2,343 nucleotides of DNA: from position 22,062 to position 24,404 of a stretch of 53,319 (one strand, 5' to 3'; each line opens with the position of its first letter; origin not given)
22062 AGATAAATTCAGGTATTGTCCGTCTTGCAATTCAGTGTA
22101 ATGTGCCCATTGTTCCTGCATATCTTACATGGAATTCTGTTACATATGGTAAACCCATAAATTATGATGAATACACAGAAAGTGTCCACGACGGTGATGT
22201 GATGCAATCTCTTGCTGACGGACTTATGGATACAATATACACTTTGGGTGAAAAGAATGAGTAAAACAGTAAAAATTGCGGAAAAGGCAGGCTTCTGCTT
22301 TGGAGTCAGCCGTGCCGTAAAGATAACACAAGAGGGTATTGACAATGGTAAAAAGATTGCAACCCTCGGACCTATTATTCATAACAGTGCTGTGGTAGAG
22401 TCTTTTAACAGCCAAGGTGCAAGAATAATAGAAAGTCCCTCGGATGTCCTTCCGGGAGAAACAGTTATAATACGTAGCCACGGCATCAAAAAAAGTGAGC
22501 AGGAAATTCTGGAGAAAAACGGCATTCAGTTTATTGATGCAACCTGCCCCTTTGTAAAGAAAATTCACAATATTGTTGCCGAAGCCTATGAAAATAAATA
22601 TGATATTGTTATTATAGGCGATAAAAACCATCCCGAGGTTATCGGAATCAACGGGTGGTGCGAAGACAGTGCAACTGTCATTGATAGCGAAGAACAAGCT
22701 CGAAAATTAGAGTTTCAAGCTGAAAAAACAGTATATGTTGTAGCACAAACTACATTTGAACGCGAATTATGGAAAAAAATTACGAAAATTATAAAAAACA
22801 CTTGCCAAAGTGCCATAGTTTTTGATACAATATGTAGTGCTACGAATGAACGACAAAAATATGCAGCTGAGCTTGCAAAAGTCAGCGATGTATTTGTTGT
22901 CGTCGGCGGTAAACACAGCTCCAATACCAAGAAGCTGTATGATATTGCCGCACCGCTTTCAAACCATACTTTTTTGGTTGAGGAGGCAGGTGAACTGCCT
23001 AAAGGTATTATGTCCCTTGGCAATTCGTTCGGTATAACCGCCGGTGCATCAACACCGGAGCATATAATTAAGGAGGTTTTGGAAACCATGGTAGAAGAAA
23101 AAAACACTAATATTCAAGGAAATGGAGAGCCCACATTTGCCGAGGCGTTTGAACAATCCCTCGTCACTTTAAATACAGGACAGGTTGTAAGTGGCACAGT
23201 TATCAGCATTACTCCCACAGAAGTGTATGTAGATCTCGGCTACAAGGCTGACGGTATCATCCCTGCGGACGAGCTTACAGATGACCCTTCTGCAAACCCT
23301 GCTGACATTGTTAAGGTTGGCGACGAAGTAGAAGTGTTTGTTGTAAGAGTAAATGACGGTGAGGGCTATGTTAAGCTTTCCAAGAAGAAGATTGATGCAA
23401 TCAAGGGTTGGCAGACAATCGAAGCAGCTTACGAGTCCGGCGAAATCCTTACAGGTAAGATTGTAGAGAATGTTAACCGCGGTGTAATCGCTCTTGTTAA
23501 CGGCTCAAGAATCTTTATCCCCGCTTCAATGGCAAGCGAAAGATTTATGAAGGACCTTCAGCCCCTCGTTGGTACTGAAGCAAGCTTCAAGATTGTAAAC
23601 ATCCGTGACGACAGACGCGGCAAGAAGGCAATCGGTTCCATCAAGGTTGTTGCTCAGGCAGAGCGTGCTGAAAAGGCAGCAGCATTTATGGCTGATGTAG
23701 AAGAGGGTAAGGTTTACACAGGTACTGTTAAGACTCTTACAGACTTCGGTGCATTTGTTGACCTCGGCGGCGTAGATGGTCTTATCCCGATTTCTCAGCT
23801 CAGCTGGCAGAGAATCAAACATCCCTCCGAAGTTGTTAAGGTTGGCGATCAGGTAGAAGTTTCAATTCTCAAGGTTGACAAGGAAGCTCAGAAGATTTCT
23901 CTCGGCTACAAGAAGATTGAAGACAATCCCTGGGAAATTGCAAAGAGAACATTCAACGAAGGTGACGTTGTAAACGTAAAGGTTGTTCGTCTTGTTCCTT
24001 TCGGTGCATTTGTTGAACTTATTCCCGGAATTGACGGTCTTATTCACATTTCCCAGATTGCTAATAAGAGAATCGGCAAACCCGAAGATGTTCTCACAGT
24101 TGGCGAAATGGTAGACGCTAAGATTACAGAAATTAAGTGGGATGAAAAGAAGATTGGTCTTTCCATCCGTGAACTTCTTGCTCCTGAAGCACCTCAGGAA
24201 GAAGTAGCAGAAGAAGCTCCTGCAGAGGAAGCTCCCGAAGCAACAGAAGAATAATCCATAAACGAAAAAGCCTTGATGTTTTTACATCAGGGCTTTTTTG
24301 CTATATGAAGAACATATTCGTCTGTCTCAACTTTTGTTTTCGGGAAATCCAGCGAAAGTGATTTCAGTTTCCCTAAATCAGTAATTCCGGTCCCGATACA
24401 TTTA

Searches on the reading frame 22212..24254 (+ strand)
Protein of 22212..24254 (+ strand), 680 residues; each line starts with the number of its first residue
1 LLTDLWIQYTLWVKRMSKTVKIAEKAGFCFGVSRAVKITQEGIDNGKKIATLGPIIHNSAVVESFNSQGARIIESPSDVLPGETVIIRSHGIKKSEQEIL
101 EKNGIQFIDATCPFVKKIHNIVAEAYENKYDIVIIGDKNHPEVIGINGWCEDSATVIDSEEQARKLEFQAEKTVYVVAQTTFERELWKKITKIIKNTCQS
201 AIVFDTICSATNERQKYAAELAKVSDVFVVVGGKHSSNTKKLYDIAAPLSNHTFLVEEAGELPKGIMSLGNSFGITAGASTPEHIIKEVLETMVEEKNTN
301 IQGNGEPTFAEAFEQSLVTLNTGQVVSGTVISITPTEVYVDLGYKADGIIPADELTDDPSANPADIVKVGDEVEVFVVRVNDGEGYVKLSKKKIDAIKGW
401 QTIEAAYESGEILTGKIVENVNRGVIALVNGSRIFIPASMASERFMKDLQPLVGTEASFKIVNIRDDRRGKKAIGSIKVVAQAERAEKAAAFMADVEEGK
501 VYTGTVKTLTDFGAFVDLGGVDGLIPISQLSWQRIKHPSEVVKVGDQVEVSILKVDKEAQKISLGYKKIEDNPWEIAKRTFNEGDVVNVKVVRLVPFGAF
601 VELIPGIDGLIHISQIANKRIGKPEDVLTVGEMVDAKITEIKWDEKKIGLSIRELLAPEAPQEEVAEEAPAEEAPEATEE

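Call 93: search_protein_families(library=pfam, proteins=[window:22212-24254:+], max_evalue=0.00001)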
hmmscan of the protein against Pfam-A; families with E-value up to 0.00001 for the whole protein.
window:22212-24254:+ (680 aa): 5 families
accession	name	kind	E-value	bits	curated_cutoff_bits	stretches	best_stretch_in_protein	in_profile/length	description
PF02401.23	LYTB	-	7e-92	307.9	24.5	1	20-293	1-266/267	LytB protein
PF00575.29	S1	-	7.7e-68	225.3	22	3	496-567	2-74/74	S1 RNA binding domain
PF23459.1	S1_RRP5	-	2e-16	60.7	27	1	496-558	1-64/72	RRP5 S1 domain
PF21710.3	Spt6_S1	-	4.1e-12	46.7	27.5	0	578-654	11-88/91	Spt6, S1/OB domain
PF09883.16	DUF2110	-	2.8e-06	28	23.2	0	321-401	2-87/87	DUF2110 central domain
